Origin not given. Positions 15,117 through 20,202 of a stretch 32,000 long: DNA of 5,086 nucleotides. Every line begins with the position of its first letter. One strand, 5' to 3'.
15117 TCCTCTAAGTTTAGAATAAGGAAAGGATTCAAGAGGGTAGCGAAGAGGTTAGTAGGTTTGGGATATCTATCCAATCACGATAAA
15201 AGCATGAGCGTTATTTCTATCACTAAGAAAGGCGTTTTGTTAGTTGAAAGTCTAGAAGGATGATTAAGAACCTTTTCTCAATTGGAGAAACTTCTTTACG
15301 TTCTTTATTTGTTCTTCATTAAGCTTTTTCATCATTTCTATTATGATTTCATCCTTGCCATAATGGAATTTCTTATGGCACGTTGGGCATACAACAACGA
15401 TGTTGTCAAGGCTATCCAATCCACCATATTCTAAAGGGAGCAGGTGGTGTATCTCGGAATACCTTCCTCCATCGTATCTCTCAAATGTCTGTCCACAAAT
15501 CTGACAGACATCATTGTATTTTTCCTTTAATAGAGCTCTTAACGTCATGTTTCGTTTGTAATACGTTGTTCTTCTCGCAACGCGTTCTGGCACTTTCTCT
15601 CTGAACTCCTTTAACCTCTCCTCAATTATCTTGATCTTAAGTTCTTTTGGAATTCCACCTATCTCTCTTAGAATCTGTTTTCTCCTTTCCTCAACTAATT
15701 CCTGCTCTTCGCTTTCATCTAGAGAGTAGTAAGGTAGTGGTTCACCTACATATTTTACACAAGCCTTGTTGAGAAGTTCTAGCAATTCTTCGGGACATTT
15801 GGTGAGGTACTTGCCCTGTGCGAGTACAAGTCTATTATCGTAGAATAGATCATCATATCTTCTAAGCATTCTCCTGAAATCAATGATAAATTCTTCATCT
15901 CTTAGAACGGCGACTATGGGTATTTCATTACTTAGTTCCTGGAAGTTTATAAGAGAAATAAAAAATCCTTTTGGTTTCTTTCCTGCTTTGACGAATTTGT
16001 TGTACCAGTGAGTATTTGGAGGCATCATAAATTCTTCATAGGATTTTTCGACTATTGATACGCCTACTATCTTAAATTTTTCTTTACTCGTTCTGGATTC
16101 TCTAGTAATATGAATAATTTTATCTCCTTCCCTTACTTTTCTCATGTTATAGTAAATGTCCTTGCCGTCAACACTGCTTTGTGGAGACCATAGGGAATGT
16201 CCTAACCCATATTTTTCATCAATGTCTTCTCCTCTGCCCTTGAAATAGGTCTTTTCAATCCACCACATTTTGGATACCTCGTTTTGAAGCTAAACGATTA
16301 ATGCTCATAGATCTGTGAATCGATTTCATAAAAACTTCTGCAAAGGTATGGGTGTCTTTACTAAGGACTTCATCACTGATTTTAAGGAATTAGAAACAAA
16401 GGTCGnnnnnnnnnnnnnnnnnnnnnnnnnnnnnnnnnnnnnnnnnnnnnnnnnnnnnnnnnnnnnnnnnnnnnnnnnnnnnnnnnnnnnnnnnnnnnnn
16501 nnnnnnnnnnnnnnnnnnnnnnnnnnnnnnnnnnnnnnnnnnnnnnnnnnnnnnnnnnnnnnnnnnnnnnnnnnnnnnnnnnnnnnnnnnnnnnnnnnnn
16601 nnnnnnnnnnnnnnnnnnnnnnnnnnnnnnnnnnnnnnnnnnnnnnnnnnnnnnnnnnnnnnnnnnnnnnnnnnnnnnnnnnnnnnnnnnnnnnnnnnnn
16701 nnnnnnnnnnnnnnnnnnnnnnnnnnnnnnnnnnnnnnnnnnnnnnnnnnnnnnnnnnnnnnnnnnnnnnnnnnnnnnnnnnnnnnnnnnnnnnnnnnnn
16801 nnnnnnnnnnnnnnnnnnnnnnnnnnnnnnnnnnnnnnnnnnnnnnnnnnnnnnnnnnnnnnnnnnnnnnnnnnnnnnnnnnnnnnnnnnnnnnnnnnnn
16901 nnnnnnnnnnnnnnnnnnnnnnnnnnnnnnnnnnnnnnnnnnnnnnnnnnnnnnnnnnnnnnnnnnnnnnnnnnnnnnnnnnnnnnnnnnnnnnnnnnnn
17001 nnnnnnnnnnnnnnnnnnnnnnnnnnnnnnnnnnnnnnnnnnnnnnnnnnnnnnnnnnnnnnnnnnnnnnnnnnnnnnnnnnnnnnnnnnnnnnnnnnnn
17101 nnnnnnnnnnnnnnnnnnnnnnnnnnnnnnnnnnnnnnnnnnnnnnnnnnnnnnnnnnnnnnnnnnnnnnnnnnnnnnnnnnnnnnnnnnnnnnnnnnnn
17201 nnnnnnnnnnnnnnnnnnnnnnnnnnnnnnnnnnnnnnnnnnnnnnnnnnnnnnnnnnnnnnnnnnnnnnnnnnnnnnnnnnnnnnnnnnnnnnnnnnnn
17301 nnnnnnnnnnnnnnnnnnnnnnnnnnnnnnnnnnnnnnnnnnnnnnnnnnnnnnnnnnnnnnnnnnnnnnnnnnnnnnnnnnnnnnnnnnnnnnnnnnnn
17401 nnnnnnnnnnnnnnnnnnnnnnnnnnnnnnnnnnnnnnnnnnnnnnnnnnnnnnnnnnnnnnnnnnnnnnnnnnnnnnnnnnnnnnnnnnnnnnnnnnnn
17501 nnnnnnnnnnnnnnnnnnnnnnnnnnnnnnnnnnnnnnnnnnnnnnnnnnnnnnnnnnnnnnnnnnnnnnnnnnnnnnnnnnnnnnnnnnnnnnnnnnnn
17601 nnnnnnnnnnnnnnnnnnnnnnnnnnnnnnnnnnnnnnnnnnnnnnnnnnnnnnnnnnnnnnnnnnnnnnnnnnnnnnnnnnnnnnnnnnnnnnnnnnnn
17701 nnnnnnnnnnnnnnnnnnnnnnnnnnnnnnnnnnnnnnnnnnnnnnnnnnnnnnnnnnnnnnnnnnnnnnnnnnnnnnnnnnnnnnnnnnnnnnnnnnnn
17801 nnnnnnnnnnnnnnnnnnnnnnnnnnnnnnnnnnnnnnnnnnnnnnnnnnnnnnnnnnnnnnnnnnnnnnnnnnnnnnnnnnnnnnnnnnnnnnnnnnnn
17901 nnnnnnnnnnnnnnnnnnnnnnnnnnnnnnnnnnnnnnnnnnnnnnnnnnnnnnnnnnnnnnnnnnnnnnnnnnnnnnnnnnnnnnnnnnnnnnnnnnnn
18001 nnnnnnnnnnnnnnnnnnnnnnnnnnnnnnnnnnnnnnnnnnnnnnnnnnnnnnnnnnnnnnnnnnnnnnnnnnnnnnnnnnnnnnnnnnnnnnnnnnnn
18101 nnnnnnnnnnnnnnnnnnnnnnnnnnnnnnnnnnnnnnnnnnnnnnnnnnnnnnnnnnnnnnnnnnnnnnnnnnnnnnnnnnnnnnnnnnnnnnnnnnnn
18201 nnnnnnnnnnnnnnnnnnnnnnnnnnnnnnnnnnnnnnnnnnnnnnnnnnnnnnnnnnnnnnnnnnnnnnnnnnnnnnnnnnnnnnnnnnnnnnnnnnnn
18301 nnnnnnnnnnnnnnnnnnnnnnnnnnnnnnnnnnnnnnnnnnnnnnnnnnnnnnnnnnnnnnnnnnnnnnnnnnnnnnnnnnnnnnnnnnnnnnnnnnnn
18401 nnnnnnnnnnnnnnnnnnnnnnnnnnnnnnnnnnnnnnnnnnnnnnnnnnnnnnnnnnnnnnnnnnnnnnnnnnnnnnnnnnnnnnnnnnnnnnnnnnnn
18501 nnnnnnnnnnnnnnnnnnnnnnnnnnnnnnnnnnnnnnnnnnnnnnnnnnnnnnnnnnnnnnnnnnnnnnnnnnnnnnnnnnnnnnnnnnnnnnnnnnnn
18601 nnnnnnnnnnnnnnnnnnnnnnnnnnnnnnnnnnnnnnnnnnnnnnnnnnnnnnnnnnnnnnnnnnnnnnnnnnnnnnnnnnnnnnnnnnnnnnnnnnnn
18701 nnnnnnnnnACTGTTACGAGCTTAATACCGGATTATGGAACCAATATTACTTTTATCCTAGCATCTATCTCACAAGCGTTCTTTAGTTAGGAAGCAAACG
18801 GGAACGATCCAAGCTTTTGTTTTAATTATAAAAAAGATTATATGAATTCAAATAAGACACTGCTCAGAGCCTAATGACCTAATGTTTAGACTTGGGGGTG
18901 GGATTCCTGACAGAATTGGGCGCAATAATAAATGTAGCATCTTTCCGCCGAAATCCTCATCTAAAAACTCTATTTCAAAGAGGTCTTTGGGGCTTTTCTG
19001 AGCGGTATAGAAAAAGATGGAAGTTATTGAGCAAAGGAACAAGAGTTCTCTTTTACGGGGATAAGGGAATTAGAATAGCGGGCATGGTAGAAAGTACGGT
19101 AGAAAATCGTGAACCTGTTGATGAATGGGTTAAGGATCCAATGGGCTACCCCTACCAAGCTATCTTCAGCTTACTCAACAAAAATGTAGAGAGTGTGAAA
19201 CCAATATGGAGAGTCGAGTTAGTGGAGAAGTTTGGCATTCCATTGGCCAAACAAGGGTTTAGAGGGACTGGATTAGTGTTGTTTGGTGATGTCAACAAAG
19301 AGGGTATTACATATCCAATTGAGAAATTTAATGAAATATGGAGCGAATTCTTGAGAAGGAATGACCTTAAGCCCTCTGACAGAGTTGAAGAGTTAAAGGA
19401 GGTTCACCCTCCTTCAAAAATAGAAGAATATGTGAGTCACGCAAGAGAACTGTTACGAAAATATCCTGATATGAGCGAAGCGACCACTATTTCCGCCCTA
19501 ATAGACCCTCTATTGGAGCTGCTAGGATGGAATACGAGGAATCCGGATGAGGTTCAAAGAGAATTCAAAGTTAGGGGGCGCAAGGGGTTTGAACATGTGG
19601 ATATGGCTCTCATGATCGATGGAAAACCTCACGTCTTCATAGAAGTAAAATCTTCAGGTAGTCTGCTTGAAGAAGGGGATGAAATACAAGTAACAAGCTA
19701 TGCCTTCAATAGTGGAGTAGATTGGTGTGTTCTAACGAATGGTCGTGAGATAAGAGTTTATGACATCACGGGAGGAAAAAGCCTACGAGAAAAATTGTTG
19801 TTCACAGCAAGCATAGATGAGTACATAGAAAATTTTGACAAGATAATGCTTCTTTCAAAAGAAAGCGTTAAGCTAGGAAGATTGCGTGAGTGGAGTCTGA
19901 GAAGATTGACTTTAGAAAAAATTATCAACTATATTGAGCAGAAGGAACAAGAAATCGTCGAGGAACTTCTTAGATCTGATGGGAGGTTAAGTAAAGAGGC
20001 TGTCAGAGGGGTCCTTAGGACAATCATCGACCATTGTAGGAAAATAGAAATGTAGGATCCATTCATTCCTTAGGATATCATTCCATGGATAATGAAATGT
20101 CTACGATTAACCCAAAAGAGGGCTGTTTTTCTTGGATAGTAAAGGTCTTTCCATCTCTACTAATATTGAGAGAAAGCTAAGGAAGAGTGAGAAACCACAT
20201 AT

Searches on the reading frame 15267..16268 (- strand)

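Call 20: search_protein_families(library=pfam, proteins=[window:15267-16268:-], max_evalue=0.01)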
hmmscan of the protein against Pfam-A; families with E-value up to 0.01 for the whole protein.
window:15267-16268:- (334 aa): 5 families
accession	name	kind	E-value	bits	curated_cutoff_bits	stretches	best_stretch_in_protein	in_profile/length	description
PF01844.29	HNH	-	5.9e-11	42.8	21.4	1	255-302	1-45/47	HNH endonuclease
PF14279.12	HNH_5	-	1.5e-05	25.3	27.5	1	255-302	1-44/56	HNH endonuclease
PF13391.12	HNH_2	-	0.00036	20.8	21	1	255-304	1-61/66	HNH endonuclease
PF13912.12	zf-C2H2_6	-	0.0012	19.2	25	0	293-305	3-15/27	C2H2-type zinc finger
PF21431.3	Col-Pyo_DNase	-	0.0097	16.5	27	0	221-303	44-124/124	Colicin/Pyocin-S2, DNase domain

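Call 89: search_protein_families(library=padloc, proteins=[window:15267-16268:-], max_evalue=0.001)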
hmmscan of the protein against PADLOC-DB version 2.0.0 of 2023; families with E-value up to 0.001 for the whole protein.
window:15267-16268:- (334 aa): 3 families
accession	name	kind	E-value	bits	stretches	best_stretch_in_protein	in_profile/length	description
PDLC03656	mREase_IV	-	3.2e-16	57.9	1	225-313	177-268/277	Type IV methyl-directed restriction enzyme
PDLC02859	DpdF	-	5.2e-06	23.2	1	268-302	19-53/545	DpdF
PDLC03514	REase_II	-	3.3e-05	21.3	1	260-303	297-342/386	Type II restriction enzyme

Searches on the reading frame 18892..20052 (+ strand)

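Call 20: search_protein_families(library=pfam, proteins=[window:18892-20052:+], max_evalue=0.01)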
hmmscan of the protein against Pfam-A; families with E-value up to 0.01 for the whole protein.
window:18892-20052:+ (387 aa): 4 families
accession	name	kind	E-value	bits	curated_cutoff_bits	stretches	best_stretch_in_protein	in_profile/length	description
PF04313.20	HSDR_N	-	3.9e-12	46.9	25.1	2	221-294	114-194/198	Type I restriction enzyme R protein N terminus (HSDR_N)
PF13588.12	HSDR_N_2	-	7.2e-08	32.9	25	1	219-294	22-98/110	Type I restriction enzyme R protein N terminus (HSDR_N)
PF12729.13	4HB_MCP_1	-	0.00024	21.1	27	1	306-384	89-168/181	Four helix bundle sensory module for signal transduction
PF03732.24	Retrotrans_gag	-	0.0056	17.3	24.1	0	137-205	21-93/97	Retrotransposon gag protein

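Call 89: search_protein_families(library=padloc, proteins=[window:18892-20052:+], max_evalue=0.001)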
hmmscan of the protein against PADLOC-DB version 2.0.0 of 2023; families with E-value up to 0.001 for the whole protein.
window:18892-20052:+ (387 aa): 2 families
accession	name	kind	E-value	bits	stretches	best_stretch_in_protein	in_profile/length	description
PDLC03604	REase_MTase_IIG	-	3.2e-16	56.6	1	190-380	25-240/1011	Type IIG restriction enzyme-methyltransferase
PDLC03317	MTase_II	-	0.00083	15.8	0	204-299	16-112/831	Type II methyltransferase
